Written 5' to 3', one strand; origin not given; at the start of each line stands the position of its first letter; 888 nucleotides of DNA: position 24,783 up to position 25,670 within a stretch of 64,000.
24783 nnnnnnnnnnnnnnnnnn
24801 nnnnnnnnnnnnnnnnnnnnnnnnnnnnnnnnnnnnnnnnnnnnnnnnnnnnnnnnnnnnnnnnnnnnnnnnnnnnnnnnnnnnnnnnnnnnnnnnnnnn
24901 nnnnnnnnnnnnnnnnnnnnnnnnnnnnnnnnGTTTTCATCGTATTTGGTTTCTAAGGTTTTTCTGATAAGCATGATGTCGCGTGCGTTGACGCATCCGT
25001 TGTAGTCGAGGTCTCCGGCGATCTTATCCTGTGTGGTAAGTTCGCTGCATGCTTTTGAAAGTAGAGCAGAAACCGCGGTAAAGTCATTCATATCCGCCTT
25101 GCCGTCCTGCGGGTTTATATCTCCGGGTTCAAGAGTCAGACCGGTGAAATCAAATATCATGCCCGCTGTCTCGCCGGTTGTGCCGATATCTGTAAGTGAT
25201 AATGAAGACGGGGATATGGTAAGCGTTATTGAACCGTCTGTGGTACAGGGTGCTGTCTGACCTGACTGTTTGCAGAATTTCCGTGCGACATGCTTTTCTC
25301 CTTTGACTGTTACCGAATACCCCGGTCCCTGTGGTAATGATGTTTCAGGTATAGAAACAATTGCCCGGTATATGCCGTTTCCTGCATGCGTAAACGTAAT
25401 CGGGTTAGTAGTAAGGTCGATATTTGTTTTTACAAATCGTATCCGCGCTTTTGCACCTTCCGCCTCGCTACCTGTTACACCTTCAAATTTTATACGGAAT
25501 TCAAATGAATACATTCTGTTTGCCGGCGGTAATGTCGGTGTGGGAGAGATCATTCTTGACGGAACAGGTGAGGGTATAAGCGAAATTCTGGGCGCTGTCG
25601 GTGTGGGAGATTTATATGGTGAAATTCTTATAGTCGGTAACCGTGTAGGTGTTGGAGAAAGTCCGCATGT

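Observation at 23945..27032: Adjacent, overlapping cohesin-like and dockerin-like surface protein genes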

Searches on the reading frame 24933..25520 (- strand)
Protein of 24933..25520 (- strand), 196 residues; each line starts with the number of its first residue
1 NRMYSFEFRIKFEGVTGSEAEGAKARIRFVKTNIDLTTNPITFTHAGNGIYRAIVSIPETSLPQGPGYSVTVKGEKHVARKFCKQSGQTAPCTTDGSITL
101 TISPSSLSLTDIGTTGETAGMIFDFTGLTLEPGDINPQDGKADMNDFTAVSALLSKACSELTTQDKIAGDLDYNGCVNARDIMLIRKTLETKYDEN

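Call 41: search_solved_structures(query=A4, max_evalue=1, show_alignments=2)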
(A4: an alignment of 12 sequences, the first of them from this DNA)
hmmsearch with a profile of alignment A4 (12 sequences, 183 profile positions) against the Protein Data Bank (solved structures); distinct sequences matched with E-value up to 1: 39.
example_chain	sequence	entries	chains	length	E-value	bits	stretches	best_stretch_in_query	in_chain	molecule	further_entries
8x39_A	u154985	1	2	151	1.2e-06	31.6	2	118-174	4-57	Serine protease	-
8x3a_A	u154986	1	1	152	1.3e-06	31.5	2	118-174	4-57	Serine protease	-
4fl4_A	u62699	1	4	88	6.7e-06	29.2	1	119-174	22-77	Glycoside hydrolase family 9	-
5nrk_B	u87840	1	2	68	6.9e-06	29.1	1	118-176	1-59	DocCel5: Type I dockerin repeat domain from A. cellulolyticus family 5 endoglucanase WP_01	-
5nrm_B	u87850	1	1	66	1.2e-05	28.4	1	118-176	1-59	DocCel5: Type I dockerin repeat domain from A. cellulolyticus family 5 endoglucanase WP_01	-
1ohz_B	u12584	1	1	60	2.4e-05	27.4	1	120-174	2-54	ENDO-1,4-BETA-XYLANASE Y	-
2ccl_B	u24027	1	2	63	3.3e-05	26.9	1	120-174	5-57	ENDO-1,4-BETA-XYLANASE Y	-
6kg9_A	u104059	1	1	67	3.8e-05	26.7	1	150-178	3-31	And cellulose-binding endoglucanase family 9 CelL ortholog dockerin domain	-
4cj0_A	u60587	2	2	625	0.00013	25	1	119-174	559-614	ENDOGLUCANASE D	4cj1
1clc_A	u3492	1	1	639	0.00014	24.9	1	119-174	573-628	ENDOGLUCANASE CELD; EC: 3.2.1.4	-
2yik_A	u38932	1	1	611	0.00038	23.5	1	119-174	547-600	ENDOGLUCANASE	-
6kge_D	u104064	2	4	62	0.00047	23.2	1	152-178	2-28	And cellulose-binding endoglucanase family 9 CelL ortholog dockerin domain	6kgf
6kgc_B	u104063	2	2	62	0.00056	22.9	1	152-178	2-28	And cellulose-binding endoglucanase family 9 CelL ortholog dockerin domain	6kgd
3ul4_B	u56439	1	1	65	0.00082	22.4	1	120-174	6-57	Cellulosome enzyme, dockerin type I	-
5lxv_B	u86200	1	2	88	0.0013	21.7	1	120-171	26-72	Carbohydrate-binding protein WP_009985128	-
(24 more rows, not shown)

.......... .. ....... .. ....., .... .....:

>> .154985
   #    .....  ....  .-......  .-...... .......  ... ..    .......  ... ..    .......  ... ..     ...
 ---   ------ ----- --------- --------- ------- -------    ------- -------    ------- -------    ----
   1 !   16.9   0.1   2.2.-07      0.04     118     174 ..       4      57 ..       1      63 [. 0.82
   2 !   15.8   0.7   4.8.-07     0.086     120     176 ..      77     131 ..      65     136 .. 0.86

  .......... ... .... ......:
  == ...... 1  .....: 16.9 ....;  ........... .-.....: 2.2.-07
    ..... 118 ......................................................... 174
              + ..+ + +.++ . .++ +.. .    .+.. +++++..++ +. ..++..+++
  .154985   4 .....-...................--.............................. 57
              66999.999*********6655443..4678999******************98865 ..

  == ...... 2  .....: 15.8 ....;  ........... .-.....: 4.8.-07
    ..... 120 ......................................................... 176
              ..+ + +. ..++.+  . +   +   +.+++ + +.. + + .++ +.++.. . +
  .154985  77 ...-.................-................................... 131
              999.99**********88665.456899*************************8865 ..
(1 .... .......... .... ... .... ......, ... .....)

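Call 42: search_protein_families(library=pfam, alignment_id=A4, max_evalue=0.01)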
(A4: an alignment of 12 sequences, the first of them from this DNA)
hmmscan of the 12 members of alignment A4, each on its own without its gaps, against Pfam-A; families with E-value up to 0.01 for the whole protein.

A. member 1, seq(196 aa): 1 family
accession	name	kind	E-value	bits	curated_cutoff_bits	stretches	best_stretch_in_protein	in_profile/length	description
PF00404.24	Dockerin_1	-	1.9e-05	25.2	22.9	1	133-189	2-56/57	Dockerin type I domain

B. families by the number of members that match (of 12 scanned): 2 families
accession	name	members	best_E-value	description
PF00404.24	Dockerin_1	10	5.8e-09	Dockerin type I domain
PF13517.12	FG-GAP_3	2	6.6e-05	FG-GAP-like repeat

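Call 46: find_related_loci(query=A5, collection=genome_contigs, flank=8000)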
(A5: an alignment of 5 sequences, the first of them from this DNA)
Query A5 (196 aa) in genome_contigs; peptide patterns used: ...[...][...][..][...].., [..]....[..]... (x = any residue, [..] = any of these).
32 stretches matched a pattern; 7 encode a relative of the query (tblastn E <= 1e-3); 7 distinct loci.
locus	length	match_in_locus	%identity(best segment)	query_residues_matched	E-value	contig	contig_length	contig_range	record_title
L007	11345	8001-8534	56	5-196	2e-70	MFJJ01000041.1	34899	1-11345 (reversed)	MAG: Candidatus Gottesmanbacteria bacterium RIFCSPHIGHO2_01_FULL_46_14 rifcsphigho2_01_scaffold_3852, whole genome shotg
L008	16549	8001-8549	51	5-196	1e-59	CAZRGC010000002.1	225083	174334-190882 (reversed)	MAG TPA_asm: uncultured Gammaproteobacteria bacterium isolate SRP173033_co1_108 genome assembly, contig: NODE_43_length_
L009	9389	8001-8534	49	4-196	6e-59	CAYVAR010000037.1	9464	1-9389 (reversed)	MAG TPA_asm: uncultured Gammaproteobacteria bacterium isolate binchicken_co110_1166 genome assembly, contig: NODE_15968_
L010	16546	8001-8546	51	6-196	3e-57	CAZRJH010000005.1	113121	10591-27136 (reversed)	MAG TPA_asm: uncultured Gammaproteobacteria bacterium isolate SRP342105_co1_321 genome assembly, contig: NODE_200_length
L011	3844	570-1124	47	5-196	2e-56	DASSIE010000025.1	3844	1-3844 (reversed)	MAG TPA_asm: Patescibacteria group bacterium isolate SMAG_U1079 k141_1437278, whole genome shotgun sequence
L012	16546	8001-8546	50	7-196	6e-56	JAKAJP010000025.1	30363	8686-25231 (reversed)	MAG: bacterium isolate WY4.bin110 NODE_1752_length_30363_cov_1.930679, whole genome shotgun sequence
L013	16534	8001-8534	47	6-195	4e-52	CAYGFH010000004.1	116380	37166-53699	MAG TPA_asm: uncultured Gammaproteobacteria bacterium isolate ERP113451_co1_294 genome assembly, contig: NODE_72_length_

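Call 59: search_protein_families(library=pfam, proteins=[L007:6810-8537:+, L008:6426-8552:+, L010:6294-8549:+, L013:6930-8537:+, L013:5017-6882:+, L009:6990-8537:+, L012:7017-8549:+], max_evalue=0.01)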
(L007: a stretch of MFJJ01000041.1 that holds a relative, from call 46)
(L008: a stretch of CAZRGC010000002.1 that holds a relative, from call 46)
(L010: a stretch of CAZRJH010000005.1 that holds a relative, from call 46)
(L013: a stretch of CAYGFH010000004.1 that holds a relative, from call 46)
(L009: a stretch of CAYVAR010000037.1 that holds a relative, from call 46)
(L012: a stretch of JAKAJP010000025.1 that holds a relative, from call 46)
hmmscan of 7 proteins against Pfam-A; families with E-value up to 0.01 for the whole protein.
L007:6810-8537:+ (575 aa): 4 families
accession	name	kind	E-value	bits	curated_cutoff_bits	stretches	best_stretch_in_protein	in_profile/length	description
PF13229.12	Beta_helix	-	1.7e-14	54.2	25.9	2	132-264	2-138/158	Right handed beta helix region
PF05048.19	NosD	-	1.1e-08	35.2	23.6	1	177-325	17-175/212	Periplasmic copper-binding protein (NosD)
PF12708.12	Pect-lyase_RHGA_epim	-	0.0055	17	27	1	176-245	144-212/213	Rhamnogalacturonase A/epimerase, pectate lyase-like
PF00404.24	Dockerin_1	-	0.0068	17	22.9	0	517-568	6-56/57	Dockerin type I domain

L008:6426-8552:+ (708 aa): 2 families
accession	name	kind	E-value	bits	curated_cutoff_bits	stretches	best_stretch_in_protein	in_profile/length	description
PF13229.12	Beta_helix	-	3.1e-12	46.8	25.9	1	160-302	3-142/158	Right handed beta helix region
PF05048.19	NosD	-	4.7e-06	26.6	23.6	1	156-347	15-194/212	Periplasmic copper-binding protein (NosD)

L010:6294-8549:+ (751 aa): 2 families
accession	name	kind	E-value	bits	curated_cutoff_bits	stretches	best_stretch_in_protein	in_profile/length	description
PF13229.12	Beta_helix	-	9.8e-16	58.2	25.9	1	160-298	3-143/158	Right handed beta helix region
PF05048.19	NosD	-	2.9e-12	46.9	23.6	1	179-321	15-149/212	Periplasmic copper-binding protein (NosD)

L013:6930-8537:+ (535 aa): 2 families
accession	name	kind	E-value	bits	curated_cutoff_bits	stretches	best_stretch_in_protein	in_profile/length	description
PF00963.24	Cohesin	-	4.3e-05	24.2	24.1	1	53-154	6-116/139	Cohesin domain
PF00404.24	Dockerin_1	-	0.00076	20.1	22.9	1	478-529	6-56/57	Dockerin type I domain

L013:5017-6882:+ (621 aa): 2 families
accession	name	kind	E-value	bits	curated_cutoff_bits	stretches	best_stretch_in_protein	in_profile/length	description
PF00404.24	Dockerin_1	-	2e-05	25.1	22.9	1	568-617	2-54/57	Dockerin type I domain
PF24646.2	DUF7640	-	0.0018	19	28.1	1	496-579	16-100/121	Domain of unknown function (DUF7640)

L009:6990-8537:+ (515 aa): 1 family
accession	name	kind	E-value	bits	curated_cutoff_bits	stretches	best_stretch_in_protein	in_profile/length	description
PF00404.24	Dockerin_1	-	0.009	16.6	22.9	0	457-508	6-56/57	Dockerin type I domain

L012:7017-8549:+ (510 aa): 0 families

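Call 96: search_protein_families(library=pfam, proteins=[L007:5389-6747:-, L008:5324-6367:-, L009:5253-6614:-, L010:5191-6261:-, L012:5887-6951:-, L013:3820-5001:-], max_evalue=0.001)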
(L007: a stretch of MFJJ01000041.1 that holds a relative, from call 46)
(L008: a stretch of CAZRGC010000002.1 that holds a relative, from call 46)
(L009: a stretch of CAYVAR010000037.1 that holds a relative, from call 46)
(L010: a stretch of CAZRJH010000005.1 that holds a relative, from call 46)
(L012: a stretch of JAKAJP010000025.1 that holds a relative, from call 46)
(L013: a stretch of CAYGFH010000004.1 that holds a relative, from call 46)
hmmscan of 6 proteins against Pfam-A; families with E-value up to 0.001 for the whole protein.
L007:5389-6747:- (452 aa): 7 families
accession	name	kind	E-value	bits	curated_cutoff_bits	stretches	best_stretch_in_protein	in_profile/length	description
PF18073.7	Zn_ribbon_LapB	-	1.4e-14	53.9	25.7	1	7-34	1-28/28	Rubredoxin metal binding domain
PF06745.19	ATPase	-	5.4e-14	52.6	26.6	1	71-271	2-210/231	KaiC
PF13481.12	AAA_25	-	6.3e-09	36.2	27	1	77-232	22-194/195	AAA domain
PF13541.12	ChlI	-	2.8e-07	30.9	27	1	363-438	43-119/121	Subunit ChlI of Mg-chelatase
PF05362.19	Lon_C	-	5.8e-07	29.7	21.1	1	365-446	96-179/205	Lon protease (S16) C-terminal proteolytic domain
PF03796.21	DnaB_C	-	2.7e-05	24.1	27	0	70-129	2-66/255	DnaB-like helicase C terminal domain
PF23442.1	DUF7125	-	0.00019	21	29.1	1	69-127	3-61/207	Family of unknown function (DUF7125)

L008:5324-6367:- (347 aa): 1 family
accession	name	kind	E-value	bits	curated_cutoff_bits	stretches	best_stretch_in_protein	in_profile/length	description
PF04932.20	Wzy_C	-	2.7e-13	50.4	31.7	1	172-303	2-149/149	O-Antigen ligase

L009:5253-6614:- (453 aa): 7 families
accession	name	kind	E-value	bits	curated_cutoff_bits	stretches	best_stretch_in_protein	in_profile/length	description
PF06745.19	ATPase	-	2.5e-16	60.2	26.6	1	72-268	3-205/231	KaiC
PF18073.7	Zn_ribbon_LapB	-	9.7e-14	51.2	25.7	1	7-34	1-28/28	Rubredoxin metal binding domain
PF13481.12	AAA_25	-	3.1e-11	43.7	27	1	80-235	25-195/195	AAA domain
PF13541.12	ChlI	-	1.3e-08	35.2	27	1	366-440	44-119/121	Subunit ChlI of Mg-chelatase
PF05362.19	Lon_C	-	3.3e-07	30.5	21.1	1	373-445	103-176/205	Lon protease (S16) C-terminal proteolytic domain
PF03796.21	DnaB_C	-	8.6e-05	22.5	27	1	70-228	2-176/255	DnaB-like helicase C terminal domain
PF23442.1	DUF7125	-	0.00027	20.5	29.1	1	69-126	3-60/207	Family of unknown function (DUF7125)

L010:5191-6261:- (356 aa): 1 family
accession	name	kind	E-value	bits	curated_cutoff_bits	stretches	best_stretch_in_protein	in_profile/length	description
PF04932.20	Wzy_C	-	3.1e-14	53.5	31.7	1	183-312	4-149/149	O-Antigen ligase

L012:5887-6951:- (354 aa): 1 family
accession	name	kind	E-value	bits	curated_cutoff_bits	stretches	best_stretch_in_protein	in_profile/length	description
PF04932.20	Wzy_C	-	8e-19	68.3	31.7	1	177-310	2-149/149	O-Antigen ligase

L013:3820-5001:- (393 aa): 1 family
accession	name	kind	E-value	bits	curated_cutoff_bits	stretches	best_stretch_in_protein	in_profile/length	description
PF04932.20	Wzy_C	-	3.1e-13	50.2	31.7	1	197-338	3-149/149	O-Antigen ligase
